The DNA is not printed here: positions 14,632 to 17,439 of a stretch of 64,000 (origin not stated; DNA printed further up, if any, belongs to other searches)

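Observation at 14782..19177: KS-AT-MT-ACP module without ketoreductase: gem-dimethyl/alpha-methyl-beta-keto centre or beta-methoxy enol ether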

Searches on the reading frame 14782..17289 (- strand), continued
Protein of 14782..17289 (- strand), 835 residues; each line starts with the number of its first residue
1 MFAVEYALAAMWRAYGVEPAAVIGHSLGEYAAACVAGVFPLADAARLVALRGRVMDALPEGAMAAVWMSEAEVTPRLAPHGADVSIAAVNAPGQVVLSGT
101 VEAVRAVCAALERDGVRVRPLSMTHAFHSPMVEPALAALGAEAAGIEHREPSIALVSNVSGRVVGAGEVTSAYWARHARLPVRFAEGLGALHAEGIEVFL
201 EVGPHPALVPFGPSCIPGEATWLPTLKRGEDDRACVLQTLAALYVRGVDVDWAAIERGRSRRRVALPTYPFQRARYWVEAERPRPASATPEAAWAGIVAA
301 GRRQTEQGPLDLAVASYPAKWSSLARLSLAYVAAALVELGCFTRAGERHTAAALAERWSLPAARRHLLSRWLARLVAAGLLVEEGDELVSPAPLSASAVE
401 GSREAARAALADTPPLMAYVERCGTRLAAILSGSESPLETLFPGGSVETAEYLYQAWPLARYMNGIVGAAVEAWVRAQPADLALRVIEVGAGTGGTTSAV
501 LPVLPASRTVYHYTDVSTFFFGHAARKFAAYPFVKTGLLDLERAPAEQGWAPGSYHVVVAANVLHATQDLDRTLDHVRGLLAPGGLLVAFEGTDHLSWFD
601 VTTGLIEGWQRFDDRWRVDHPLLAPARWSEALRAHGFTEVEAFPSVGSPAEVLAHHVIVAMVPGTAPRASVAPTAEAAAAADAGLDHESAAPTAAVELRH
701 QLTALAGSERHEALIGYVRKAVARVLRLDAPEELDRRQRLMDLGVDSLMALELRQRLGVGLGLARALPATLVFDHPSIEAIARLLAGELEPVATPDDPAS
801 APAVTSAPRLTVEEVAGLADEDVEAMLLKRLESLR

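Call 26: search_dna_similar(query=window:14782-17289:-, collection=plasmids, mode=protein, max_rows=25, max_evalue=1e-30)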
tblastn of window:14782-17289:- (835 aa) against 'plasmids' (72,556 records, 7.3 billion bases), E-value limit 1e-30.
In 4 record(s) the limit of 40 matching pieces per record was reached: places in those records are undercounted.
Records with a match: 775; places in all: 2508; records where one place covers at least 80% of the query: 2.
Best place of each record, by identity: <60% 775.
By first word of the organism name: Salmonella 163; Streptomyces 163; Ralstonia 124; Bacillus 52; Burkholderia 48; Klebsiella 31; Rhizobium 19; Agrobacterium 14; Sinorhizobium 10; Nostoc 9; and 62 more.
By predicted mobility (MOB-suite, as given by PLSDB): non-mobilizable 379; conjugative 225; mobilizable 171.
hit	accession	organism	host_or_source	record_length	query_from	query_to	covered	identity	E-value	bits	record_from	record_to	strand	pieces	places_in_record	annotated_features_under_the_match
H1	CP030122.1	Brasilonema octagenarum UFV-E1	Eucalyptus grandis,mixed culture,leaves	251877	1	750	90%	42.6%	0e+0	600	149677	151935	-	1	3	polyketide synthase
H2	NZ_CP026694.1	Nostoc sp. 'Lobaria pulmonaria (5183) cyanobiont'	Lobaria pulmonaria thallus,lichen ...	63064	1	750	90%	41.5%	0e+0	610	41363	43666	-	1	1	type I polyketide synthase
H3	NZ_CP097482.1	Chroococcidiopsis sp. CCNUC1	cell culture,soil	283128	1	661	79%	40.3%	7e-133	445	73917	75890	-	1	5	SDR family NAD(P)-dependent oxidoreductase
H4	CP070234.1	Dolichospermum sp. DET69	freshwater metagenome,metagenomic ...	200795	1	643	73%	42.9%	4e-78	501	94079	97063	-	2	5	SDR family NAD(P)-dependent oxidoreductase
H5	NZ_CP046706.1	Nostoc sp. ATCC 53789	-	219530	1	665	75%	41.2%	6e-74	494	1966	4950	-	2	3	type I polyketide synthase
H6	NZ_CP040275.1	Nostoc sp. C052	Blasia pusilla,pure culture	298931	1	661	78%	39.1%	7e-70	467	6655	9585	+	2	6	type I polyketide synthase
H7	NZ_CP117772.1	Nostoc sp. UHCC 0926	whole organism,lichen surface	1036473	1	660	79%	38.2%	2e-128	432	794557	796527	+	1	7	none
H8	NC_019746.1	Gloeocapsa sp. PCC 7428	-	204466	1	660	79%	38.2%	4e-61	411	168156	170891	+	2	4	type I polyketide synthase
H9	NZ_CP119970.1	Gloeocapsopsis dulcis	Dried cell culture,Desert, underside of ...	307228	1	660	79%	36.7%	4e-124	419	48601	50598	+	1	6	type I polyketide synthase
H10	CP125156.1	Klebsiella pneumoniae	-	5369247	1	664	80%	35.7%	5e-85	305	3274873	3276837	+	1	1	none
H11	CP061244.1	Escherichia coli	Homo sapiens,cell culture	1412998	1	664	79%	35.8%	7e-74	305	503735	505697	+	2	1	none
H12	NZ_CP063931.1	Klebsiella pneumoniae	Human fecal samples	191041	1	664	80%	35.5%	1e-83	301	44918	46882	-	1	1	irp1: yersiniabactin polyketide synthase HMWP1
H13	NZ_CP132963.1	Klebsiella pneumoniae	Homo sapiens,blood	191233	1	664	80%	35.5%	1e-83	301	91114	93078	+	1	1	irp1: yersiniabactin polyketide synthase HMWP1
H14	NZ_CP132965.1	Klebsiella pneumoniae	Homo sapiens,blood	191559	1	664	80%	35.5%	1e-83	301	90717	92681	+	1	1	irp1: yersiniabactin polyketide synthase HMWP1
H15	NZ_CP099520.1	Klebsiella pneumoniae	Homo sapiens,blood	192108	1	664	80%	35.5%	1e-83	301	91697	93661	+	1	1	irp1: yersiniabactin polyketide synthase HMWP1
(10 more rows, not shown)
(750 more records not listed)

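Call 35: get_annotated_region(hit=H12, flank=300)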
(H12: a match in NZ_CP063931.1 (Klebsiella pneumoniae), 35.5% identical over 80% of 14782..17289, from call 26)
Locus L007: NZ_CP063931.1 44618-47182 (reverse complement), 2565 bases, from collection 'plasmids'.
description: Klebsiella pneumoniae strain M186-2 plasmid pM186-2, complete sequence
organism: Klebsiella pneumoniae (NCBI taxid 573)
taxonomy: Bacteria; Pseudomonadota; Gammaproteobacteria; Enterobacterales; Enterobacteriaceae; Klebsiella; Klebsiella pneumoniae
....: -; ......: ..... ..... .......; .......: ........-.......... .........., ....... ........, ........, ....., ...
typing (MOB-suite, as given by PLSDB): conjugative; replicon IncFIB,IncHI1B; relaxase MOBH; mating-pair formation MPF_F
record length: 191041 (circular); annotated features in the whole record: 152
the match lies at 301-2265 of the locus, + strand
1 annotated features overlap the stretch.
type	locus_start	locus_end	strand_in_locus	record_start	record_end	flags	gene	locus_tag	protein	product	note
CDS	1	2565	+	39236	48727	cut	irp1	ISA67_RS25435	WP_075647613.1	yersiniabactin polyketide synthase HMWP1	-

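Call 36: get_annotated_region(hit=H2, flank=12000)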
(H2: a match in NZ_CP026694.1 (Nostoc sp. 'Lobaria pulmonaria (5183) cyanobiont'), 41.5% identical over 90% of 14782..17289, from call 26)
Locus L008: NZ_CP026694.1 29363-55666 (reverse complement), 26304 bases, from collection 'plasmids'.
description: Nostoc sp. 'Lobaria pulmonaria (5183) cyanobiont' strain 5183 plasmid pNLP2, complete sequence
organism: Nostoc sp. 'Lobaria pulmonaria (5183) cyanobiont' (NCBI taxid 1618022)
taxonomy: Bacteria; Cyanobacteriota; Cyanophyceae; Nostocales; Nostocaceae; Nostoc; Nostoc sp. 'Lobaria pulmonaria (5183) cyanobiont'
host: -; source: Lobaria pulmonaria thallus,lichen thallus; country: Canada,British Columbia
typing (MOB-suite, as given by PLSDB): mobilizable; relaxase MOBV
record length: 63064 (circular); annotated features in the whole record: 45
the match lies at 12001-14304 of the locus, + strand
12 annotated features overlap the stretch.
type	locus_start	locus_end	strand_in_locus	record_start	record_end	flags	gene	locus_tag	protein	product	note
CDS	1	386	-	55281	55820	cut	-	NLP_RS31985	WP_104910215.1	RNA polymerase sigma factor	GO:0006352 - DNA-templated transcription initiation [Evidence IEA]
CDS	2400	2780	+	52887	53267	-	-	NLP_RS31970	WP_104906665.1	hypothetical protein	-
CDS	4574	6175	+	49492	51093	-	-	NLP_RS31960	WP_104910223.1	vanadium-dependent haloperoxidase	-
CDS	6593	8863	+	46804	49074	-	-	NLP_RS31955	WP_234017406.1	AMP-binding protein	-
CDS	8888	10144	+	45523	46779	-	-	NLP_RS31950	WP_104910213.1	cytochrome P450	-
CDS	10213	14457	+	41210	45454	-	-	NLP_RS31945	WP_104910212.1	type I polyketide synthase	-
CDS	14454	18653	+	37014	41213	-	-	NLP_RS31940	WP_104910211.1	non-ribosomal peptide synthetase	-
CDS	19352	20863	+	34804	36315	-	-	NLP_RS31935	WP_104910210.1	DHA2 family efflux MFS transporter permease subunit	GO:0009410 - response to xenobiotic stimulus [Evidence IEA]; GO:0006855 - xenobiotic transmembrane transport [Evidence ...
CDS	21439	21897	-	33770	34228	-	-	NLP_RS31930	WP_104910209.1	helix-turn-helix domain-containing protein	-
CDS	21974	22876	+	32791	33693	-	-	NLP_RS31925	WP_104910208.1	tyrosine-type recombinase/integrase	GO:0015074 - DNA integration [Evidence IEA]; GO:0006310 - DNA recombination [Evidence IEA]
CDS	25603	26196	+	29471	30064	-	-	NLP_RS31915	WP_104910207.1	ParA family protein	-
CDS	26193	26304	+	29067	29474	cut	-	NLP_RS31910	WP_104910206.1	hypothetical protein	-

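Call 70: find_encoding_contigs(protein=P0033, flank=10000, max_places=1)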
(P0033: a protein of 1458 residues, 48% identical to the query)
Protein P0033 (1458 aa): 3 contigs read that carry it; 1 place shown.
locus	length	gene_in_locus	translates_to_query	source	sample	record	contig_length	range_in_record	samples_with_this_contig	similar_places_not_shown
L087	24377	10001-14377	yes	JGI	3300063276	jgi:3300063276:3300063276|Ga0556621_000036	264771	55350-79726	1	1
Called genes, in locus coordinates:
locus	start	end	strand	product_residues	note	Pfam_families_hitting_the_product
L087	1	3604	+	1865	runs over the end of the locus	PF00109:ketoacyl-synt, PF02801:Ketoacyl-synt_C, PF16197:KAsynt_C_assoc, PF22336:RhiE-like_linker, PF22621:CurL-like_PKS_C, PF00698:Acyl_transf_1, PF21089:PKS_DH_N, PF14765:PS-DH, +5 more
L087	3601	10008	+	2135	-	PF00109:ketoacyl-synt, PF02801:Ketoacyl-synt_C, PF16197:KAsynt_C_assoc, PF22621:CurL-like_PKS_C, PF00698:Acyl_transf_1, PF21089:PKS_DH_N, PF14765:PS-DH, PF22953:SpnB_Rossmann, +8 more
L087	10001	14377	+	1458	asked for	PF00109:ketoacyl-synt, PF02801:Ketoacyl-synt_C, PF16197:KAsynt_C_assoc, PF22336:RhiE-like_linker, PF22621:CurL-like_PKS_C, PF00698:Acyl_transf_1, PF13489:Methyltransf_23, PF08242:Methyltransf_12, +4 more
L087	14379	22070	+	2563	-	PF00109:ketoacyl-synt, PF02801:Ketoacyl-synt_C, PF16197:KAsynt_C_assoc, PF22336:RhiE-like_linker, PF22621:CurL-like_PKS_C, PF00698:Acyl_transf_1, PF21089:PKS_DH_N, PF14765:PS-DH, +15 more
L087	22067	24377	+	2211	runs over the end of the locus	PF00109:ketoacyl-synt, PF02801:Ketoacyl-synt_C, PF16197:KAsynt_C_assoc, PF22621:CurL-like_PKS_C, PF22336:RhiE-like_linker, PF00698:Acyl_transf_1, PF21089:PKS_DH_N, PF14765:PS-DH, +11 more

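Call 71: find_encoding_contigs(protein=P0016, flank=10000, max_places=1)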
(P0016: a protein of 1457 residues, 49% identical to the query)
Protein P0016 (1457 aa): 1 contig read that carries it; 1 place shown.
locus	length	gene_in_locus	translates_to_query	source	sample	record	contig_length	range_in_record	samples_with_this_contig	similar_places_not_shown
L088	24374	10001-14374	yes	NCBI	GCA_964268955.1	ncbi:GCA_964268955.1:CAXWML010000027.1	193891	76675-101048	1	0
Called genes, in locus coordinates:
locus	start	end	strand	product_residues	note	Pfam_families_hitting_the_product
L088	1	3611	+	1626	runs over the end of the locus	PF00109:ketoacyl-synt, PF02801:Ketoacyl-synt_C, PF16197:KAsynt_C_assoc, PF22336:RhiE-like_linker, PF22621:CurL-like_PKS_C, PF00698:Acyl_transf_1, PF22953:SpnB_Rossmann, PF08659:KR, +4 more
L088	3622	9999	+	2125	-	PF00109:ketoacyl-synt, PF02801:Ketoacyl-synt_C, PF16197:KAsynt_C_assoc, PF22336:RhiE-like_linker, PF22621:CurL-like_PKS_C, PF00698:Acyl_transf_1, PF21089:PKS_DH_N, PF14765:PS-DH, +9 more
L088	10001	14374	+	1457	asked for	PF00109:ketoacyl-synt, PF02801:Ketoacyl-synt_C, PF16197:KAsynt_C_assoc, PF22336:RhiE-like_linker, PF22621:CurL-like_PKS_C, PF00698:Acyl_transf_1, PF13489:Methyltransf_23, PF08241:Methyltransf_11, +4 more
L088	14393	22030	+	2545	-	PF00109:ketoacyl-synt, PF02801:Ketoacyl-synt_C, PF16197:KAsynt_C_assoc, PF22621:CurL-like_PKS_C, PF22336:RhiE-like_linker, PF00698:Acyl_transf_1, PF21089:PKS_DH_N, PF14765:PS-DH, +15 more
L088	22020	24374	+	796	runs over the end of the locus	PF00109:ketoacyl-synt, PF02801:Ketoacyl-synt_C, PF16197:KAsynt_C_assoc, PF22336:RhiE-like_linker, PF22621:CurL-like_PKS_C, PF00698:Acyl_transf_1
